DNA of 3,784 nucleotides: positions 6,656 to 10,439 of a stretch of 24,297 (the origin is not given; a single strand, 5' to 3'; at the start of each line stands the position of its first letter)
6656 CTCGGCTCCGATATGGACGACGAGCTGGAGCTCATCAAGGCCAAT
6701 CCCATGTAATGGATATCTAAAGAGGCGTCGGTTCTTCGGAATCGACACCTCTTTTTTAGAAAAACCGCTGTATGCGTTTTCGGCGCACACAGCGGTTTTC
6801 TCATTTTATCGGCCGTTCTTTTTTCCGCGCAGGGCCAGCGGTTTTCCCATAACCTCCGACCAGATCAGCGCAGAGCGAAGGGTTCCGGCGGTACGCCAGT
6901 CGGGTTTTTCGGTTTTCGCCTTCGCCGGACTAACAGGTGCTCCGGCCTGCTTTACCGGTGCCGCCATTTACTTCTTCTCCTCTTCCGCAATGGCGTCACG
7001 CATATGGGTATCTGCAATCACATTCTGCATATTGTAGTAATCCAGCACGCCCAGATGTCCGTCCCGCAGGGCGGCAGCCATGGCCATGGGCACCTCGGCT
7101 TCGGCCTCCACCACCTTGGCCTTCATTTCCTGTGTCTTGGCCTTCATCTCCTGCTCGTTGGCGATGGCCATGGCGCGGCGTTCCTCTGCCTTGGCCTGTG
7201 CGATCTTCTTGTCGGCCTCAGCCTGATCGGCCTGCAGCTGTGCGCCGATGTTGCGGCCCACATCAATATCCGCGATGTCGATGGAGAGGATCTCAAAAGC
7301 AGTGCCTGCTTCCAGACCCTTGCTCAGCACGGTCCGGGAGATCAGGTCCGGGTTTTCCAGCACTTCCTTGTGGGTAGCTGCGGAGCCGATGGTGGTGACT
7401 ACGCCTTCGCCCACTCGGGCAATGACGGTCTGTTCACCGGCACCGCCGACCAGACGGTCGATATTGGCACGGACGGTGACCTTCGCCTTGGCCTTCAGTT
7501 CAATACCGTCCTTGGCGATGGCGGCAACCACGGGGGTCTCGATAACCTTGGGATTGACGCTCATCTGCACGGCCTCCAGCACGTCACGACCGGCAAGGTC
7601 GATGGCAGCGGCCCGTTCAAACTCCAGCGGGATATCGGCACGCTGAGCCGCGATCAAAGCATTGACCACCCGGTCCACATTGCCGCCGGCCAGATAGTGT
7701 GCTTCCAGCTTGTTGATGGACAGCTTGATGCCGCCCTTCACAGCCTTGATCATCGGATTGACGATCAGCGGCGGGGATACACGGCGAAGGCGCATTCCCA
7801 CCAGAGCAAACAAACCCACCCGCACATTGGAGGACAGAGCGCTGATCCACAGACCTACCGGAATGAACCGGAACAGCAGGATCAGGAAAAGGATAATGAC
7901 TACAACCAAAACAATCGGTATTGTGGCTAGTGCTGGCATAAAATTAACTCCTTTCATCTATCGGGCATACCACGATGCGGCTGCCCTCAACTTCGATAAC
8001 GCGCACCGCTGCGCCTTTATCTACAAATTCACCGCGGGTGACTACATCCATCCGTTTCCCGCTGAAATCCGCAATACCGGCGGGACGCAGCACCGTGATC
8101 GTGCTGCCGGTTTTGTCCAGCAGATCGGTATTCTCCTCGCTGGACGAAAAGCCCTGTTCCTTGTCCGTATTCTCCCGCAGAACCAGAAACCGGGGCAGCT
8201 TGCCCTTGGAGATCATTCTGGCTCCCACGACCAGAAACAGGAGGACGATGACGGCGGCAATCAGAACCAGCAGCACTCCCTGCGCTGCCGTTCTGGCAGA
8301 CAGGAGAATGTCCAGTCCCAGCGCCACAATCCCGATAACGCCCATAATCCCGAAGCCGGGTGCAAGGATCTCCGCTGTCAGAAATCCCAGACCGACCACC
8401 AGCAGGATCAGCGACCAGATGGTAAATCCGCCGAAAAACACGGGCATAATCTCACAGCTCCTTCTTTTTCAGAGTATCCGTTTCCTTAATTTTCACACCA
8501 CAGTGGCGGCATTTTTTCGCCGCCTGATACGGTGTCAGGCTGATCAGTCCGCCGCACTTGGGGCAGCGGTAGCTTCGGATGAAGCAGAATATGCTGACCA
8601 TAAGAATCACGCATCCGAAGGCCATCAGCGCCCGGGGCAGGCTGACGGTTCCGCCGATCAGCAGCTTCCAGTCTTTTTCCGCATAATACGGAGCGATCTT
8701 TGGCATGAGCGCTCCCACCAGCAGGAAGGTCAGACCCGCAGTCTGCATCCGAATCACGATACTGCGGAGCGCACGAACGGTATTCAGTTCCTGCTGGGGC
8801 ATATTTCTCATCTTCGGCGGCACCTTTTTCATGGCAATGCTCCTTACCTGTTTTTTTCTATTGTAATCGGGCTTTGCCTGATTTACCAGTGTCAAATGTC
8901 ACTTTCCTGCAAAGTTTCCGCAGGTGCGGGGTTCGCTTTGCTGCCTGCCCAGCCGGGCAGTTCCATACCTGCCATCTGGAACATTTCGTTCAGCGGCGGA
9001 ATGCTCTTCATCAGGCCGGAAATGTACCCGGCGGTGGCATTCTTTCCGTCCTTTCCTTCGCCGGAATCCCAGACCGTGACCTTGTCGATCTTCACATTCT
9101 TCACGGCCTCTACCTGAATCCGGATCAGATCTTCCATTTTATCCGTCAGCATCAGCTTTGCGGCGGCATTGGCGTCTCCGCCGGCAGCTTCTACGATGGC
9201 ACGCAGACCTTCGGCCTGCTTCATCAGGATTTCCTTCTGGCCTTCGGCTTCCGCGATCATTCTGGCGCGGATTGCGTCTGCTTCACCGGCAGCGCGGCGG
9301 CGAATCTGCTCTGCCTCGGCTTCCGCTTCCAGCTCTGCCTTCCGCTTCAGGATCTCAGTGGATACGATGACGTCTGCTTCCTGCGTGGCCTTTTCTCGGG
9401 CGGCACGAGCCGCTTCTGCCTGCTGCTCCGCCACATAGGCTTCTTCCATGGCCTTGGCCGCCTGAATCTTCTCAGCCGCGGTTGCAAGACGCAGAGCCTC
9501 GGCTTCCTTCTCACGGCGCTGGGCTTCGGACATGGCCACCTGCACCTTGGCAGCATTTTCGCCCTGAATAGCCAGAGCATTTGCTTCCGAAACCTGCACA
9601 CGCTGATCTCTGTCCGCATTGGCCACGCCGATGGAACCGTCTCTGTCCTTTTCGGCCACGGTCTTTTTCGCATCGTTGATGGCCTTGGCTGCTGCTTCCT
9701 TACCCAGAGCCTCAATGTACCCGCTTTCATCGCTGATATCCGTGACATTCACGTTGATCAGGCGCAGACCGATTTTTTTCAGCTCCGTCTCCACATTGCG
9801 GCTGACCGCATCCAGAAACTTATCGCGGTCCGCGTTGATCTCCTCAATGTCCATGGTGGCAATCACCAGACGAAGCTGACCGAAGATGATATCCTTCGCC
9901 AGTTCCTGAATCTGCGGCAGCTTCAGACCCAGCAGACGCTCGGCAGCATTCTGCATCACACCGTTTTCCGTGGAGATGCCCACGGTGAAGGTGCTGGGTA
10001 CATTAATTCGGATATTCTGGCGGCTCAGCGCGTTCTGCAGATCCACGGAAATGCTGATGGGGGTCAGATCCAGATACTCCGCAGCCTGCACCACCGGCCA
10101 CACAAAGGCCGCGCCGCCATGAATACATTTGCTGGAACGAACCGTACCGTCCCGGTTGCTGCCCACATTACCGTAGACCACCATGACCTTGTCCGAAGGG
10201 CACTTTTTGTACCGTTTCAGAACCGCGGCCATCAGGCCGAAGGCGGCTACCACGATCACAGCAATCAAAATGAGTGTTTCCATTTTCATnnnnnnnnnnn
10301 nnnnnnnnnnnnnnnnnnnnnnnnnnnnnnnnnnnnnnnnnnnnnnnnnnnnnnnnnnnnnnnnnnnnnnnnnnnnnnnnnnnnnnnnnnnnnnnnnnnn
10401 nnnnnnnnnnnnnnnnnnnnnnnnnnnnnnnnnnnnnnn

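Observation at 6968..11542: FloT-type and FloA-type flotillin modules fused into one co-oriented six-gene cluster headed by a DUF1836 putative regulator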

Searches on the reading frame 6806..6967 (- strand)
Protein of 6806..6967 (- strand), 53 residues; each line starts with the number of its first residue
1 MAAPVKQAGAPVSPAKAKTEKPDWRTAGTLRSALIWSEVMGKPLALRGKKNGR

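Call 26: search_protein_families(library=pfam, proteins=[window:6806-6967:-], max_evalue=10)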
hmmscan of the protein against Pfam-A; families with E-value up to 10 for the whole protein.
window:6806-6967:- (53 aa): 0 families

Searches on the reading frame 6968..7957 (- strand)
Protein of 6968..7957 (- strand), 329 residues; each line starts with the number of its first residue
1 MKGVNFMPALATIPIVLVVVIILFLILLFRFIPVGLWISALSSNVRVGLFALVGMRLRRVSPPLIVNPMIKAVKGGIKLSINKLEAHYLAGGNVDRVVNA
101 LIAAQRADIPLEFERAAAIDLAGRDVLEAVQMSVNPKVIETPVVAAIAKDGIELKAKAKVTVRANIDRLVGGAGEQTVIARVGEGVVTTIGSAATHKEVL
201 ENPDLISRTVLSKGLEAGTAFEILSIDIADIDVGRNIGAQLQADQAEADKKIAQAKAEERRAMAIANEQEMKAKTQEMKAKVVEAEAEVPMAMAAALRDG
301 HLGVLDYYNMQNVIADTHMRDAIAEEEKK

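Call 3: search_protein_families(library=pfam, proteins=[window:6968-7957:-], max_evalue=0.01)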
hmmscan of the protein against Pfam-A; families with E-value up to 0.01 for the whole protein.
window:6968-7957:- (329 aa): 2 families
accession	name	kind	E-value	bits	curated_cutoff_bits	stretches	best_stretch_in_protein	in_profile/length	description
PF12127.13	FloA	-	1.5e-164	547.1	34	1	15-326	2-313/314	Flotillin-like protein FloA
PF02403.27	Seryl_tRNA_N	-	8.5e-05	23.2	28.2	1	199-291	7-99/108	Seryl-tRNA synthetase N-terminal domain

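Call 4: search_protein_families(library=ncbifam, proteins=[window:6968-7957:-], max_evalue=0.01)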
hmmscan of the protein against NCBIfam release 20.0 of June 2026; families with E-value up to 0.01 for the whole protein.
window:6968-7957:- (329 aa): 3 families
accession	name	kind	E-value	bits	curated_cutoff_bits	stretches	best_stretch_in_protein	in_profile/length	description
NF010186.0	PRK13665.1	equivalog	2.3e-167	556.1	393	1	12-328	6-322/328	flotillin-like protein FloA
NF052495.1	PktCycXAC1230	equivalog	0.0055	15.9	490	1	192-306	218-334/380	polyketide cyclase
TIGR00414.1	serS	equivalog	0.0067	15.5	301.65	1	197-288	5-91/418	serine--tRNA ligase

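Call 35: find_related_loci(query=window:6968-7939:-, collection=metagenome_contigs, flank=8000)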
Query window:6968-7939:- (323 aa) in metagenome_contigs; peptide patterns used: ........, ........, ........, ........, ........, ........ (x = any residue, [..] = any of these).
600 stretches matched a pattern (row limit reached: there are more); 570 encode a relative of the query (tblastn E <= 1e-3); the best 80 are kept; 80 distinct loci.
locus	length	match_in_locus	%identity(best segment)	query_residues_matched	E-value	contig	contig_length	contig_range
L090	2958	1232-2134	88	22-322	0e+0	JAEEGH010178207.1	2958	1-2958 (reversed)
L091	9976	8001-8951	83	7-323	8e-175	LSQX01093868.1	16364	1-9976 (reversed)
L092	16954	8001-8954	81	5-322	1e-171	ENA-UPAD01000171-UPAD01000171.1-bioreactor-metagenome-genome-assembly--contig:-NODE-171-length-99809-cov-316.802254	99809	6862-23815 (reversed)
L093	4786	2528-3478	82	8-322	6e-175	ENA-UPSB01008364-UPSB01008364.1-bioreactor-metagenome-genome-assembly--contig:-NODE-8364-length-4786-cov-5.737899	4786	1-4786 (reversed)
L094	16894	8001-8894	86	25-322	3e-170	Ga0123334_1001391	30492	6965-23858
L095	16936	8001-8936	81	9-320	4e-169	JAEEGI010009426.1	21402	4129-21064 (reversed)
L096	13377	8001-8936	81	9-320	9e-169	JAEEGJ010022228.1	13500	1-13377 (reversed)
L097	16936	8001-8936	80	10-321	2e-168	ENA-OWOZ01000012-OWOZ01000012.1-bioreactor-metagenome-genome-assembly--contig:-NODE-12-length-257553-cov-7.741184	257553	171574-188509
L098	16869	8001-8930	80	9-318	4e-168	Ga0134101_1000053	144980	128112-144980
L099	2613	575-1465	86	27-323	7e-177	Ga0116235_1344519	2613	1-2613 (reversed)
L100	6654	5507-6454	78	8-319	2e-166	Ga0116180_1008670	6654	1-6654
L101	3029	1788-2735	78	7-322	1e-174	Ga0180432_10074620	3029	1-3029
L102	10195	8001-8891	84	26-322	7e-166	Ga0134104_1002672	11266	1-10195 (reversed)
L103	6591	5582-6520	80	10-322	3e-166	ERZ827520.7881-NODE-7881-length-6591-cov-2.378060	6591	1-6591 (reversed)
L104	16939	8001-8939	79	11-323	3e-165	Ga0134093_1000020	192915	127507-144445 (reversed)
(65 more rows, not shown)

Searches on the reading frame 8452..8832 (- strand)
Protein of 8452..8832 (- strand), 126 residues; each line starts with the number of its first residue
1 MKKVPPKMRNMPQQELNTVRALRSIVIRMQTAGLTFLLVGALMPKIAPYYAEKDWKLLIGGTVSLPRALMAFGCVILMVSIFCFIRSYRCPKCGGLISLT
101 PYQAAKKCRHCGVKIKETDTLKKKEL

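Call 3: search_protein_families(library=pfam, proteins=[window:8452-8832:-], max_evalue=0.01)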
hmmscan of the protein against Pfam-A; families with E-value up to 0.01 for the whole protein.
window:8452-8832:- (126 aa): 0 families

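Call 4: search_protein_families(library=ncbifam, proteins=[window:8452-8832:-], max_evalue=0.01)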
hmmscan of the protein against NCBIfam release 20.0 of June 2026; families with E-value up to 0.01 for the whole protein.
window:8452-8832:- (126 aa): 1 family
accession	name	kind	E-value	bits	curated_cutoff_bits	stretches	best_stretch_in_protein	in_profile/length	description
NF001605.0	PRK00398.1-2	equivalog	0.0029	17.5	63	1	88-115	2-28/43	DNA-directed RNA polymerase subunit P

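Call 26: search_protein_families(library=pfam, proteins=[window:8452-8832:-], max_evalue=10)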
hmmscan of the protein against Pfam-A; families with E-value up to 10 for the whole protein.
window:8452-8832:- (126 aa): 19 families
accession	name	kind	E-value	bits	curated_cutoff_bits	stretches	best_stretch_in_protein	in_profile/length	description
PF14149.11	YhfH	-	0.034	14.4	27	1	105-118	13-26/37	YhfH-like protein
PF13248.11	Zn_ribbon_3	-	0.045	13.7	27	1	88-115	3-26/26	zinc-ribbon domain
PF24461.1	DUF7576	-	0.068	13.5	27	1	104-119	16-31/60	Family of unknown function (DUF7576)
PF24463.1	DUF7577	-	0.094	12.8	28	1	108-113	5-10/27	Domain of unknown function (DUF7577)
PF13240.11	Zn_Ribbon_1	-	0.11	12.8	25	1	107-119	1-13/23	zinc-ribbon domain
PF14143.11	YrhC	-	0.14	12.7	27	1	67-90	41-64/72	YrhC-like protein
PF23165.1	zf-C2H2_FBX41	-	0.16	11.9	24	1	87-95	2-10/30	F-box only protein 41 C2H2 zinc finger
PF10571.15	UPF0547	-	0.2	12.3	29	1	90-112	3-21/26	Uncharacterised protein family UPF0547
PF12760.12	Zn_ribbon_IS1595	-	0.2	12.1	25.4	1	86-112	17-44/46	Transposase zinc-ribbon domain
PF09723.15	Zn_ribbon_8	-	0.25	11.8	34.4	1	88-114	6-36/41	Zinc ribbon domain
PF24460.1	DUF7575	-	0.26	11.1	28.5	1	89-95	5-11/28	Domain of unknown function (DUF7575)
PF12773.13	DZR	-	0.29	11.8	27.3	1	90-116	15-35/45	Double zinc ribbon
PF06827.20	zf-FPG_IleRS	-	0.34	11.2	21.3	1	106-117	2-13/30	Zinc finger found in FPG and IleRS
PF23783.1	Zn_ribbon_TiaS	-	0.55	10.5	27.3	1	88-94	20-26/41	TiaS C-terminal zinc ribbon domain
PF16622.11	zf-C2H2_11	-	0.68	10.1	27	1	104-114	3-13/29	zinc-finger C2H2-type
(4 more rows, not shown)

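Call 41: find_homologous_proteins(query=window:8452-8832:-, max_evalue=0.01)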
Query window:8452-8832:- (126 aa): 4 proteins with E <= 0.01 among 47 candidates.
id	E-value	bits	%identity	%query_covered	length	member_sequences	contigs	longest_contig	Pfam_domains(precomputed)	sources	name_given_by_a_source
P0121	2.4e-78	278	100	100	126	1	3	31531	-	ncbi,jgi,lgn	-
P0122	2.5e-59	217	85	90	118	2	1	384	-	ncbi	-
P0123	6.2e-36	141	54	89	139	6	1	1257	-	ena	-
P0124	1.8e-34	136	52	89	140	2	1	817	-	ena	-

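Call 55: search_protein_representatives(alignment_id=A3)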
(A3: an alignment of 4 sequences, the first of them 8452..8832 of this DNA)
Query: 4 sequences, 126 profile positions. Proteins with E-value up to 0.001 (for the whole library): 10; up to 1e-10: 5; up to 1e-30: 3. The best 10 are listed.
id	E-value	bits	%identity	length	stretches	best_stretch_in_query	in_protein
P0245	8.8e-54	196.8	-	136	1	6-124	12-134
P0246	5.2e-45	168.5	-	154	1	10-125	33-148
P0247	9.8e-42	157.9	-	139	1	9-120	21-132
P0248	3.3e-23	98.0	-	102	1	5-64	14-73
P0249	8.2e-14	67.7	-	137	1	40-125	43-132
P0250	3.2e-07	46.4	-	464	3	47-118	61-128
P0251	2.6e-05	40.2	-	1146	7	104-121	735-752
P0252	3.5e-04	36.6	-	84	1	64-115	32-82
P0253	7.4e-04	35.5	-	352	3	87-116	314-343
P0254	8.5e-04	35.3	-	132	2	82-121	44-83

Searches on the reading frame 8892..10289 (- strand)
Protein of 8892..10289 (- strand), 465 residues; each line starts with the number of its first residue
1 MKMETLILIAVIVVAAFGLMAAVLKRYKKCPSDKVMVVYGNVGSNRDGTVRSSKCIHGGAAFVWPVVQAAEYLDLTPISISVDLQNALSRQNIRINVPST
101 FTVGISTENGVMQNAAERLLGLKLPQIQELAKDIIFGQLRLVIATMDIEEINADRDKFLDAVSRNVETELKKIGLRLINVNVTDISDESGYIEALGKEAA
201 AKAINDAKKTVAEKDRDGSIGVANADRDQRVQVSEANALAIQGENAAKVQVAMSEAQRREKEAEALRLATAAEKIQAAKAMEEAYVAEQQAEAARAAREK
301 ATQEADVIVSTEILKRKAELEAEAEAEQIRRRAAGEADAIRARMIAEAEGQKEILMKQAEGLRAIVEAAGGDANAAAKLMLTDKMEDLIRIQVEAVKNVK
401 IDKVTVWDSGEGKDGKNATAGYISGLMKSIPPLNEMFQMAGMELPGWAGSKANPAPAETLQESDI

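Call 3: search_protein_families(library=pfam, proteins=[window:8892-10289:-], max_evalue=0.01)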
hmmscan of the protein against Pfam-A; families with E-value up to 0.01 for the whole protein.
window:8892-10289:- (465 aa): 1 family
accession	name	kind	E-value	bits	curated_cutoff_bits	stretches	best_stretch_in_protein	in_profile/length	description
PF01145.31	Band_7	-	3.9e-27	95.9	23.6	1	33-215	6-175/176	SPFH domain / Band 7 family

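Call 4: search_protein_families(library=ncbifam, proteins=[window:8892-10289:-], max_evalue=0.01)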
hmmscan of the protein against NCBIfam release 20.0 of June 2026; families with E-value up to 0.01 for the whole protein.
window:8892-10289:- (465 aa): 1 family
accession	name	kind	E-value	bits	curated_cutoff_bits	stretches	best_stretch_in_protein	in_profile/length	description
NF058507.1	FlotScfldFlot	equivalog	8.1e-46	157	700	2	10-285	4-279/477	flotillin lipid rafts scaffold protein FloT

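Call 8: find_encoding_contigs(protein=window:8892-10289:-, flank=10000, max_places=10)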
Protein window:8892-10289:- (465 aa): no gene with exactly this product is on record in the collection.

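Call 26: search_protein_families(library=pfam, proteins=[window:8892-10283:-], max_evalue=10)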
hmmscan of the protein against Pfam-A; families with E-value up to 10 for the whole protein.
window:8892-10283:- (463 aa): 2 families
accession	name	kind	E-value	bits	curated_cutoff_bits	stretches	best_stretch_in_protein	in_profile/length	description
PF01145.31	Band_7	-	3.8e-27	95.9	23.6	1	31-213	6-175/176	SPFH domain / Band 7 family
PF13421.11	Band_7_1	-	0.043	13.9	24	1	98-195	106-205/211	SPFH domain-Band 7 family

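Call 53: search_solved_structures(query=window:8892-10283:-, max_evalue=0.001)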
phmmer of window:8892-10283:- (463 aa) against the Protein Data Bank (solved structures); distinct sequences matched with E-value up to 0.001: 5.
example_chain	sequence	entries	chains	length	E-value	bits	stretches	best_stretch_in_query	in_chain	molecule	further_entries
9bq2_B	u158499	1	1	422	1.1e-23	87.4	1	53-432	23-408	Flotillin-1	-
9l3g_A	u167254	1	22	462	1.1e-23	87.4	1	53-433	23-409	Flotillin-1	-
9bq2_A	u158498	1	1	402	2.2e-22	83.2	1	52-373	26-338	Flotillin-2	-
9l3g_a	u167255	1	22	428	3.9e-21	79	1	52-373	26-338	Flotillin-2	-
1win_A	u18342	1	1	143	6.8e-11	45.3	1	83-197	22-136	Flotillin 2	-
